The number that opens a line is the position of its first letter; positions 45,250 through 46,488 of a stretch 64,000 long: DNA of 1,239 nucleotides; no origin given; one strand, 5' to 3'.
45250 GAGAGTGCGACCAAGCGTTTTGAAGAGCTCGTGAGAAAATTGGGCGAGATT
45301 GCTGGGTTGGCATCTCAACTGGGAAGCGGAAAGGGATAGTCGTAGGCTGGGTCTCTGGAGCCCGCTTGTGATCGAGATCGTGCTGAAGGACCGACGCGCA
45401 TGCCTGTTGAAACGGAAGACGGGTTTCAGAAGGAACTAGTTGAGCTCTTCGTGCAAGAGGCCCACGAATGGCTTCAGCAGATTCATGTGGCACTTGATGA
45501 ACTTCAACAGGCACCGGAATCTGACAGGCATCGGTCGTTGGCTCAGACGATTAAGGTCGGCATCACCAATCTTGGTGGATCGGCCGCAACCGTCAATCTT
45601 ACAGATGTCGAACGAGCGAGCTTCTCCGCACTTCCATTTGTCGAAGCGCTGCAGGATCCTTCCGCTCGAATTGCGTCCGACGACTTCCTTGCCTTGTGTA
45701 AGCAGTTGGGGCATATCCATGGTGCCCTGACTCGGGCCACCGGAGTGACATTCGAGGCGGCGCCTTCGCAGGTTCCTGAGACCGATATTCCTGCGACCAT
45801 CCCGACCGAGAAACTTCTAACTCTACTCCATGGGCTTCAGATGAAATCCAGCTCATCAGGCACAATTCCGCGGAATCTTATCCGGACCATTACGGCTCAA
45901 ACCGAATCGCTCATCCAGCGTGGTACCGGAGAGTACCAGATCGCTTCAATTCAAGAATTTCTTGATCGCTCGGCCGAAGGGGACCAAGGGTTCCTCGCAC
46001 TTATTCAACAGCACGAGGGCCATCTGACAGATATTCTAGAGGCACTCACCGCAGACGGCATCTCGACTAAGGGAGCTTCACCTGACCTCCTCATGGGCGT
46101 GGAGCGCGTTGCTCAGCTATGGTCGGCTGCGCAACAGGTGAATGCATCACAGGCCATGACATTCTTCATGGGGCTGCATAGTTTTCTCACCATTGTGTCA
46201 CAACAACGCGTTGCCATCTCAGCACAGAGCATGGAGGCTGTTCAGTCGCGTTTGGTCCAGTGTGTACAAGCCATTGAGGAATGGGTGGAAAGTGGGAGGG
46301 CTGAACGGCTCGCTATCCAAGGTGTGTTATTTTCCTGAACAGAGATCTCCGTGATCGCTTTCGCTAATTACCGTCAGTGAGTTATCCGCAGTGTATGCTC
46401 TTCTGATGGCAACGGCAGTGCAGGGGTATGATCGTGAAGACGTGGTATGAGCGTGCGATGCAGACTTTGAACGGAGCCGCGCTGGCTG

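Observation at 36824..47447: Nine-gene chemosensory operon that starts like Pil-Chp/Pix, lacks CheR/CheB, and ends in an HD-GYP phosphodiesterase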

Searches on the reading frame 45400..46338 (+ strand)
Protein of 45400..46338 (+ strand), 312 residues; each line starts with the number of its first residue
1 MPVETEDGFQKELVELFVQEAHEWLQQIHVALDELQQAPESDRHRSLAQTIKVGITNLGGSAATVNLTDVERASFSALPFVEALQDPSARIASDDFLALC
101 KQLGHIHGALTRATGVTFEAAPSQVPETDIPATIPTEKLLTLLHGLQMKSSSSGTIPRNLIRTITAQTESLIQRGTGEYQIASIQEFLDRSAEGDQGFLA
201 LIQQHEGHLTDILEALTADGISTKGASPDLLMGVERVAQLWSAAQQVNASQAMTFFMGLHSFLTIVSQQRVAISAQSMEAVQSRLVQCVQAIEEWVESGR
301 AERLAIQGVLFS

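Call 3: search_protein_families(library=pfam, proteins=[window:45400-46338:+], max_evalue=0.01)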
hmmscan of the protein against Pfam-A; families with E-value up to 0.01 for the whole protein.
window:45400-46338:+ (312 aa): 0 families

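Call 4: search_protein_families(library=ncbifam, proteins=[window:45400-46338:+], max_evalue=0.01)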
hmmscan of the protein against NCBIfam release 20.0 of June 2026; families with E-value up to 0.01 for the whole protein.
window:45400-46338:+ (312 aa): 0 families

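Call 10: find_homologous_proteins(query=window:45400-46338:+, max_evalue=0.001)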
Query window:45400-46338:+ (312 aa): 1162 proteins with E <= 0.001 among 4979 candidates; the best 120 are listed.
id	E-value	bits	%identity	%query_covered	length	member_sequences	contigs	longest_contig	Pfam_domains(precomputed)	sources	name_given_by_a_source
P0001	3.4e-185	632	95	100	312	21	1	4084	-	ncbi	-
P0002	2.8e-184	629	95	100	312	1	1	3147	-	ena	-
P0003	1.7e-182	624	94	100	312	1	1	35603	-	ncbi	-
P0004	1.1e-181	621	94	100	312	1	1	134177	-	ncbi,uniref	ncbi:hypothetical protein [Nitrospira sp. BLG_1]|uniref:hypothetical protein n=1 Tax=Nitrospira sp. 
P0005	4.9e-181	619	93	100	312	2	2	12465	-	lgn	-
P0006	1.8e-179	614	93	100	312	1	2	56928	-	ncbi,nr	ncbi:MAG: hypothetical protein KF751_05725 [Nitrospira sp.]|nr:hypothetical protein [Nitrospira sp.]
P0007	2.6e-179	613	93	100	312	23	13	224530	-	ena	-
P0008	9.1e-179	611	93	100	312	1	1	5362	-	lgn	-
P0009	2.8e-178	610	92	100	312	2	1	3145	-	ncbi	-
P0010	9.5e-178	608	91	100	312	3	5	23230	-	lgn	-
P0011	1.3e-177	607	93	100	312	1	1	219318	-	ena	-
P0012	1.4e-177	607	92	100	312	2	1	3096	-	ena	-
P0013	1.7e-160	551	85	100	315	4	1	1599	-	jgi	jgi:primosomal protein N''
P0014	1.9e-159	548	83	100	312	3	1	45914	-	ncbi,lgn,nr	ncbi:MAG: hypothetical protein JSR31_17105 [Nitrospira sp.]|nr:hypothetical protein [Nitrospira sp.]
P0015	2.0e-159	548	83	100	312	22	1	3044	-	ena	-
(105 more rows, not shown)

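Call 13: find_related_loci(query=A1, collection=genome_contigs, flank=10000)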
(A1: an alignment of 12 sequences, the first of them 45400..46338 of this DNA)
Query A1 (312 aa) in genome_contigs; peptide patterns used: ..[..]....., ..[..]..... (x = any residue, [..] = any of these).
228 stretches matched a pattern; 94 encode a relative of the query (tblastn E <= 1e-3); the best 80 are kept; 80 distinct loci.
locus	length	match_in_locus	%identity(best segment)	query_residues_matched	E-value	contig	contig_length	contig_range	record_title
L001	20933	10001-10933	94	1-311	0e+0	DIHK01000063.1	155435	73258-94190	MAG TPA_asm: Nitrospira sp. UBA5698 UBA5698_contig_165, whole genome shotgun sequence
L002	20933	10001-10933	94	1-311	0e+0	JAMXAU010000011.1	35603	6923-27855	MAG: Nitrospira sp. isolate JAMMSM_CMX_2 opera_contig_38, whole genome shotgun sequence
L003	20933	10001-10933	94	1-311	0e+0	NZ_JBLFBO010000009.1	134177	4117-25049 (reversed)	Nitrospira sp. BLG_1 NODE_36_, whole genome shotgun sequence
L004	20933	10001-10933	83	1-311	3e-171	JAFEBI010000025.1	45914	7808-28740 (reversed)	MAG: Nitrospira sp. isolate KAN-bin2 Nitrospira-sp.-KAN-bin2__25__length-45914, whole genome shotgun sequence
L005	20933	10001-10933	84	1-311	2e-169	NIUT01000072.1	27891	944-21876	MAG: Nitrospira sp. UW-LDO-01 Bin_Nitrospira_4_final_207, whole genome shotgun sequence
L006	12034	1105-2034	79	1-310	1e-160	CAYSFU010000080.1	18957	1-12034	MAG TPA_asm: uncultured Nitrospira sp. isolate binchicken_co322_174 genome assembly, contig: NODE_4079_length_18957_cov_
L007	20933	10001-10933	78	1-311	4e-158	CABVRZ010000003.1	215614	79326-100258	MAG: uncultured Nitrospira sp. isolate Nitrospira sp. RBC069 genome assembly, contig: MAG069_3, whole genome shotgun seq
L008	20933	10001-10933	75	1-311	2e-154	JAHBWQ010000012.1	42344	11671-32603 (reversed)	MAG: Nitrospira sp. isolate ACE_NIT9 NIT9_12, whole genome shotgun sequence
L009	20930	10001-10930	74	1-310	1e-148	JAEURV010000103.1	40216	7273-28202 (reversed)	MAG: Nitrospira sp. isolate new MAG-286 k141_3230246, whole genome shotgun sequence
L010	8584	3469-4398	70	1-310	3e-138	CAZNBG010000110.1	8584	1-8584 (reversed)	MAG TPA_asm: uncultured Nitrospira sp. isolate binchicken_co185_85 genome assembly, contig: NODE_14982_length_8584_cov_3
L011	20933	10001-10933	68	1-311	2e-137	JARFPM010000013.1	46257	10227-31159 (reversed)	MAG: Nitrospira sp. isolate bin_25 scaffold_215, whole genome shotgun sequence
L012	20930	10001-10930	68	1-310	5e-137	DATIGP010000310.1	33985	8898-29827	MAG TPA_asm: Nitrospira sp. isolate SMAG_U16424 k141_351294, whole genome shotgun sequence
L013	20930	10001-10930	68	1-310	2e-136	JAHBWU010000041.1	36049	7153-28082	MAG: Nitrospira sp. isolate ACE_NIT13 NIT13_41, whole genome shotgun sequence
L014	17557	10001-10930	67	1-310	6e-136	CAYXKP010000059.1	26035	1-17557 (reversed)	MAG TPA_asm: uncultured Nitrospira sp. isolate binchicken_co311_157 genome assembly, contig: NODE_3227_length_26035_cov_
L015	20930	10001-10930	67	1-310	2e-133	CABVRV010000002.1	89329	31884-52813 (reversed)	MAG: uncultured Nitrospira sp. isolate Nitrospira sp. RBC001 genome assembly, contig: MAG001_2, whole genome shotgun seq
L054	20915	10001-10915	57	1-306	3e-109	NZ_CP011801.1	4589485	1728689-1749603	Nitrospira moscoviensis strain NSP M-1 chromosome, complete genome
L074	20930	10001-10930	48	1-310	8e-88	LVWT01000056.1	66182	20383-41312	MAG: Nitrospira sp. SG-bin2 contig7208, whole genome shotgun sequence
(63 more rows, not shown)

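Call 16: search_protein_representatives(alignment_id=A1)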
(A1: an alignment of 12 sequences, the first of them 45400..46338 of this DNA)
Query: 12 sequences, 312 profile positions. Proteins with E-value up to 0.001 (for the whole library): 184; up to 1e-10: 125; up to 1e-30: 53. The best 150 are listed.
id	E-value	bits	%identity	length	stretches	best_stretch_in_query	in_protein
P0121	1.8e-111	388.7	-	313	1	1-311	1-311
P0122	3.0e-103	361.7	-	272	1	1-197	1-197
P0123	2.1e-99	349.0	-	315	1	1-311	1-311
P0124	6.4e-97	340.9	-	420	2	6-311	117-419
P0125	1.3e-87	310.3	-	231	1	1-156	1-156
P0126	1.9e-86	306.5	-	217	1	1-211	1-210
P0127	6.9e-84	298.1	-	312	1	1-311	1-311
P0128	8.1e-78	278.1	-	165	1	148-311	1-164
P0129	1.5e-66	241.2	-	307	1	5-311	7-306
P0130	8.9e-66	238.6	-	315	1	6-311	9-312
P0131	1.3e-63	231.5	-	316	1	4-310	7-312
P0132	1.9e-58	214.5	-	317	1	4-311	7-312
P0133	8.0e-58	212.5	-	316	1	6-311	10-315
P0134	1.8e-56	208.0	-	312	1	1-310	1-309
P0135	1.6e-53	198.3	-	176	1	1-123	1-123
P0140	6.4e-48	179.9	-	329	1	6-311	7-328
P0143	3.7e-46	174.1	-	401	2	137-311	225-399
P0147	4.8e-44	167.2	-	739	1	5-311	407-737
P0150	9.2e-41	156.4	-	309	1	6-310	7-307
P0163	3.3e-33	131.6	-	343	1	6-309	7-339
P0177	1.8e-29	119.3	-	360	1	6-311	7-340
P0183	3.3e-28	115.2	-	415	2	122-311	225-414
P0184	3.3e-28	115.2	-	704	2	123-311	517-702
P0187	1.2e-26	110.1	-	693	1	6-311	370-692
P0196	2.0e-24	102.8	-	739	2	8-121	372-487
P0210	2.5e-19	86.0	-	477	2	8-264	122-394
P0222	2.4e-15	73.0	-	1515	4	6-94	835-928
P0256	2.6e-09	53.1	-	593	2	137-271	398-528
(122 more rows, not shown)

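Call 18: search_protein_families(library=pfam, proteins=[P0147, P0187, P0184, P0196, P0124, P0143, P0183, P0210, P0222, P0256], max_evalue=0.01)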
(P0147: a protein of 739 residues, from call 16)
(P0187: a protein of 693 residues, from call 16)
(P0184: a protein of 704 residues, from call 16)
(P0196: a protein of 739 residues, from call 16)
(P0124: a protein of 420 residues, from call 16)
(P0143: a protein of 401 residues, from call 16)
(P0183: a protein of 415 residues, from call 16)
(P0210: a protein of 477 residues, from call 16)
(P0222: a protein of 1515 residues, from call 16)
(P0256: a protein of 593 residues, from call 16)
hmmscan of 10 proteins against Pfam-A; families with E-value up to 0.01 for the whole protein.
P0147 (739 aa): 4 families
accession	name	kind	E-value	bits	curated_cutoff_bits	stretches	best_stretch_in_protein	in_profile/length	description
PF13487.12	HD_5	-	7.2e-31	107.7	27.2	1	110-247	20-159/170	HD domain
PF01966.28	HD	-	1.1e-11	45.5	22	1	107-226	4-115/116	HD domain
PF01627.28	Hpt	-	1.1e-07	32.4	24.6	1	414-510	1-83/84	Hpt domain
PF08668.18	HDOD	-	0.00051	20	22.9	1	98-157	89-146/196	HDOD domain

P0187 (693 aa): 2 families
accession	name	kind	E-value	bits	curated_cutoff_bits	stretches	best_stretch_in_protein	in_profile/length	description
PF13487.12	HD_5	-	3e-27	95.9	27.2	1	81-218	25-164/170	HD domain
PF01966.28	HD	-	1e-13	52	22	1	72-192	3-115/116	HD domain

P0184 (704 aa): 2 families
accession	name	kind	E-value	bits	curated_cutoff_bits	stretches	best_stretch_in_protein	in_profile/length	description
PF13487.12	HD_5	-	3.2e-26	92.5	27.2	1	72-207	21-158/170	HD domain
PF01966.28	HD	-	1e-12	48.8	22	1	68-187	4-115/116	HD domain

P0196 (739 aa): 3 families
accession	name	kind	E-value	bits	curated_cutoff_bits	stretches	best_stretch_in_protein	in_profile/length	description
PF13487.12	HD_5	-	3.2e-27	95.8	27.2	1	80-212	27-161/170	HD domain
PF01966.28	HD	-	2.8e-13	50.6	22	1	74-190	8-116/116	HD domain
PF01627.28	Hpt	-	9.1e-05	23.1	24.6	1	376-471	1-82/84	Hpt domain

P0124 (420 aa): 2 families
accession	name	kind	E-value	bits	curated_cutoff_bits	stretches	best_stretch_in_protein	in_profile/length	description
PF01627.28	Hpt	-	1.2e-12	48.3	24.6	2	14-79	1-55/84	Hpt domain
PF20675.2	MPH2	-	0.0031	18.7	29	0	129-178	30-77/107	Maintenance of Photosystem II under High light 2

P0143 (401 aa): 1 family
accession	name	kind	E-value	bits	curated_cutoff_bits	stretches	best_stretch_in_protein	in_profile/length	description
PF01627.28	Hpt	-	5.7e-09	36.5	24.6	1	11-106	1-82/84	Hpt domain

P0183 (415 aa): 0 families

P0210 (477 aa): 0 families

P0222 (1515 aa): 9 families
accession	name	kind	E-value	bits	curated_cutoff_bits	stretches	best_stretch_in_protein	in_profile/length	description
PF01627.28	Hpt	-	3.9e-70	232.6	24.6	5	841-940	1-81/84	Hpt domain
PF02518.31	HATPase_c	-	3.5e-18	66.5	26.4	1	1253-1389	4-110/111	Histidine kinase-, DNA gyrase B-, and HSP90-like ATPase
PF02895.20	H-kinase_dim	-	3e-09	37.6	23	1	1025-1079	2-61/68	Signal transducing histidine kinase, homodimeric domain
PF10392.15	COG5_N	-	1.4e-08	35.5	31.2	0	350-406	73-129/132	Conserved oligomeric Golgi complex subunit 5, N-terminal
PF01584.24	CheW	-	1.7e-06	28.2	23.5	1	1395-1455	2-66/138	CheW-like domain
PF00435.27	Spectrin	-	4.3e-06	27.6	29.9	0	408-447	3-43/105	Spectrin repeat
PF19979.4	DUF6415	-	1.6e-05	26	27.5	0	680-760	13-93/95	Family of unknown function (DUF6415)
PF14023.12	Bestrophin-like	-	0.0042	17.1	32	0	695-738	110-153/232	Bestrophin-like domain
PF10046.14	BLOC1_2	-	0.0079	17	33.4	0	841-887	23-72/96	Biogenesis of lysosome-related organelles complex-1 subunit 2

P0256 (593 aa): 2 families
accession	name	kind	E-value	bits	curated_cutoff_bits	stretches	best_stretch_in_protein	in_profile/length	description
PF13487.12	HD_5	-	1.2e-28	100.4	27.2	1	77-214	24-163/170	HD domain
PF01966.28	HD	-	4.6e-11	43.5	22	1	69-189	3-115/116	HD domain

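Call 20: list_cluster_members(proteins=[P0147, P0187, P0184, P0196, P0256, P0140, P0150, P0163, P0177, P0143])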
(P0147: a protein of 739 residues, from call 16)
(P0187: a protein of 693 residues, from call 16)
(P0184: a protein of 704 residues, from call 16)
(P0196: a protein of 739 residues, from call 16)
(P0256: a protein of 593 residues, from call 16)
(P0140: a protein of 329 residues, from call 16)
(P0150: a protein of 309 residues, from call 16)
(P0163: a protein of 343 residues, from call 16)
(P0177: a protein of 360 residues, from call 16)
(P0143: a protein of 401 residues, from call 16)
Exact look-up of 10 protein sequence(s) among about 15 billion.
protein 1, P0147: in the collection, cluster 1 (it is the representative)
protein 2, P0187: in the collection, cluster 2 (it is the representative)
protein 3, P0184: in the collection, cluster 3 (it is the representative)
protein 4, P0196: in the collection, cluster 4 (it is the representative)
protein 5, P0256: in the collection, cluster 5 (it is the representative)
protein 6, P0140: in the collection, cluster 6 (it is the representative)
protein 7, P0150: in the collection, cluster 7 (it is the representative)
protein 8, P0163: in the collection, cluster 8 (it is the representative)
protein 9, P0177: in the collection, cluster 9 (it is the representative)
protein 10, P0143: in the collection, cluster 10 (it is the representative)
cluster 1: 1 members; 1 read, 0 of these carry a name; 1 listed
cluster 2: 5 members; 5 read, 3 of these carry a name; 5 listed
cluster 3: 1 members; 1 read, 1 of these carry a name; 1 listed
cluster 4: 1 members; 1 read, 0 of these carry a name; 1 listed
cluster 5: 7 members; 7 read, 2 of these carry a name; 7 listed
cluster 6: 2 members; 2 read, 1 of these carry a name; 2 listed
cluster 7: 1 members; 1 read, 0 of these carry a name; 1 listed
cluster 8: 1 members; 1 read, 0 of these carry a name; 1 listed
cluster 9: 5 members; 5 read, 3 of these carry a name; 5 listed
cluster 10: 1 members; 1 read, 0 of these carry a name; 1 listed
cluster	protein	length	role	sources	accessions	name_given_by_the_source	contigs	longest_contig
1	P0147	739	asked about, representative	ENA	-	-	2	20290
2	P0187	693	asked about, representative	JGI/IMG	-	hypothetical protein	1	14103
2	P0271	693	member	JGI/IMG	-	hypothetical protein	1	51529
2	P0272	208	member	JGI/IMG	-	hypothetical protein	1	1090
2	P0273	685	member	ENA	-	-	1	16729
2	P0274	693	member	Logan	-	-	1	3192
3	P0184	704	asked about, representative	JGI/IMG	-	hypothetical protein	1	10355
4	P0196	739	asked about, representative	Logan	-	-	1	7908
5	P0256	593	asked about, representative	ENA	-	-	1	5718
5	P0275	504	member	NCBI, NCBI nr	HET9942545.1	MAG TPA: HD-GYP domain-containing protein, partial [Terriglobia bacterium] | HD-GYP domain-containing protein [Terriglobia bacterium]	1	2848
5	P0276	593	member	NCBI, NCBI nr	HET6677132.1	MAG TPA: HD-GYP domain-containing protein [Nitrospira sp.] | HD-GYP domain-containing protein [Nitrospira sp.]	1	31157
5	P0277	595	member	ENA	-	-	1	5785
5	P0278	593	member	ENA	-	-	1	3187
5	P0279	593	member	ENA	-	-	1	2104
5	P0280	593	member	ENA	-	-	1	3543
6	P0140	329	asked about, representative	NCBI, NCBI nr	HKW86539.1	MAG TPA: Hpt domain-containing protein [Nitrospiraceae bacterium] | Hpt domain-containing protein [Nitrospiraceae bacterium]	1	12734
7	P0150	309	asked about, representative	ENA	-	-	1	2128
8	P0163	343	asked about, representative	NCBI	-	-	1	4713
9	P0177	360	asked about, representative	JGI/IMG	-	chemotaxis protein histidine kinase CheA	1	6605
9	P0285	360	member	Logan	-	-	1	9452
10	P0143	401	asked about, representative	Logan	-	-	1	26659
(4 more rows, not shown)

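Call 21: find_encoding_contigs(protein=P0147, flank=10000, max_places=2)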
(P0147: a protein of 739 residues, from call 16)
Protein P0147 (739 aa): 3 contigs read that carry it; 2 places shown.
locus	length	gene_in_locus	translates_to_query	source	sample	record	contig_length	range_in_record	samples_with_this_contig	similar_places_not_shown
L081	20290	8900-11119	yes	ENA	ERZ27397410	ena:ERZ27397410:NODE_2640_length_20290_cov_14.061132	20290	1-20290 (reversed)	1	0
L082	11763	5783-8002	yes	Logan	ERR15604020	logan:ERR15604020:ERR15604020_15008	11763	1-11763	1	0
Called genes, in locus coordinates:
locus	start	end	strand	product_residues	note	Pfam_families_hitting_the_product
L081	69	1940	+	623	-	PF12729:4HB_MCP_1, PF00672:HAMP, PF00015:MCPsignal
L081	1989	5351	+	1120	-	PF01627:Hpt, PF02895:H-kinase_dim, PF02518:HATPase_c, PF01584:CheW, PF00072:Response_reg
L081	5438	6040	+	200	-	PF01584:CheW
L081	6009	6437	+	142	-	PF01584:CheW (weak)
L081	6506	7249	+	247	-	PF00072:Response_reg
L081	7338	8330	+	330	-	PF01627:Hpt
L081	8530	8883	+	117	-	-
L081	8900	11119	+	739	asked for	PF13487:HD_5, PF01966:HD, PF01627:Hpt (weak)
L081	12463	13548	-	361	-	PF04613:LpxD, PF25084:LbH_EIF2B (faint), PF14602:Hexapep_2 (faint), PF25087:GMPPB_C (weak), PF00132:Hexapep (weak)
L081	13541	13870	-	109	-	PF00550:PP-binding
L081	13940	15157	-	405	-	PF00109:ketoacyl-synt, PF02801:Ketoacyl-synt_C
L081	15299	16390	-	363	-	PF03739:LptF_LptG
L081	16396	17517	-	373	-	PF03739:LptF_LptG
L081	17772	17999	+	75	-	PF00313:CSD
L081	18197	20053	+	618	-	PF00515:TPR_1 (faint), PF04733:Coatomer_E (faint), PF07719:TPR_2 (faint), PF09976:TPR_21 (faint), PF13174:TPR_6 (faint), PF12895:ANAPC3 (weak), PF14559:TPR_19, PF13432:TPR_16 (weak), +12 more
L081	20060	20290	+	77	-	?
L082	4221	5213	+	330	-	PF01627:Hpt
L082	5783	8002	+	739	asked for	PF13487:HD_5, PF01966:HD, PF01627:Hpt (weak)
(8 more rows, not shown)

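Call 22: find_encoding_contigs(protein=P0271, flank=10000, max_places=2)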
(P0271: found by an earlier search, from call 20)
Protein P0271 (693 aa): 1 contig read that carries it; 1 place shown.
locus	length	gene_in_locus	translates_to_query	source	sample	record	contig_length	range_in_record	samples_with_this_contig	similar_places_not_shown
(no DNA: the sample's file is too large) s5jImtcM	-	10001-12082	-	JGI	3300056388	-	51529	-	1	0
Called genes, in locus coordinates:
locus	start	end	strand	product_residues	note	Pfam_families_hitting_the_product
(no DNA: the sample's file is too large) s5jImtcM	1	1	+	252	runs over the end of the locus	PF11845:Tll0287-like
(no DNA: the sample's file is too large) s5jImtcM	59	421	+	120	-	PF00072:Response_reg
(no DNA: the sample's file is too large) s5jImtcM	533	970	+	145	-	PF01584:CheW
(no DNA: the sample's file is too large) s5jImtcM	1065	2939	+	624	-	PF12729:4HB_MCP_1, PF00672:HAMP, PF00015:MCPsignal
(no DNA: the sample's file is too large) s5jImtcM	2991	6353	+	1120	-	PF01627:Hpt, PF02895:H-kinase_dim, PF02518:HATPase_c, PF01584:CheW, PF00072:Response_reg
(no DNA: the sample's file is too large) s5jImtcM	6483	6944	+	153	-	PF01584:CheW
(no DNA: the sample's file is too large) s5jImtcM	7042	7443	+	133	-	PF01584:CheW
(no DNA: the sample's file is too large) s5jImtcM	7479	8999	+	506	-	PF00072:Response_reg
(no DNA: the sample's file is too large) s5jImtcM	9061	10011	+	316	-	PF01627:Hpt (faint)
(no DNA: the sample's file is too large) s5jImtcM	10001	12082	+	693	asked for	PF13487:HD_5, PF01966:HD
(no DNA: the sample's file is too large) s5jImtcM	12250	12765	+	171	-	-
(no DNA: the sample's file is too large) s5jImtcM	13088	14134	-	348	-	PF04613:LpxD, PF25084:LbH_EIF2B (weak), PF25087:GMPPB_C (weak), PF00132:Hexapep (weak), PF14602:Hexapep_2 (faint), PF00132:Hexapep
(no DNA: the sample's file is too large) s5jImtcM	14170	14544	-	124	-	PF23297:ACP_SdgA_C (weak), PF00550:PP-binding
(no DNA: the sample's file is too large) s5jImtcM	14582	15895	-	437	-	PF00109:ketoacyl-synt, PF02801:Ketoacyl-synt_C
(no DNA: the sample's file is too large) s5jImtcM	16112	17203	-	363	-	PF03739:LptF_LptG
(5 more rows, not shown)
